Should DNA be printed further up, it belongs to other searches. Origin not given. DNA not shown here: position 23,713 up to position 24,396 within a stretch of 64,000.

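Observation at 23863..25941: AT-rich single-gene island encoding an OLD-family ATPase–TOPRIM nuclease (GajA-like) with no partner gene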

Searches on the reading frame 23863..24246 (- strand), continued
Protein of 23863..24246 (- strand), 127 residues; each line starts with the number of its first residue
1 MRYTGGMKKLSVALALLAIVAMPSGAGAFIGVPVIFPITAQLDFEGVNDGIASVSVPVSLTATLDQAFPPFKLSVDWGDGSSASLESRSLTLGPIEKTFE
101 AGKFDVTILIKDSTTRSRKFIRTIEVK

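Call 91: search_protein_families(library=phrogs, proteins=[window:23863-24246:-, L094:8229-10238:-, L087:1-642:+, L088:9195-9485:+, L093:9497-10183:+], max_evalue=0.001)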
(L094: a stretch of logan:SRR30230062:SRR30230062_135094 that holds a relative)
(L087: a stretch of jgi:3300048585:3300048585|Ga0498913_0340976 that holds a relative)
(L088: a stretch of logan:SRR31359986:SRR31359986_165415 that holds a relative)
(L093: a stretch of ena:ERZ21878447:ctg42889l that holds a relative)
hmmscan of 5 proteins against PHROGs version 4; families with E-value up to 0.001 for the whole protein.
window:23863-24246:- (127 aa): 0 families

L094:8229-10238:- (669 aa): 0 families

L087:1-642:+ (213 aa): 0 families

L088:9195-9485:+ (96 aa): 0 families

L093:9497-10183:+ (228 aa): 0 families
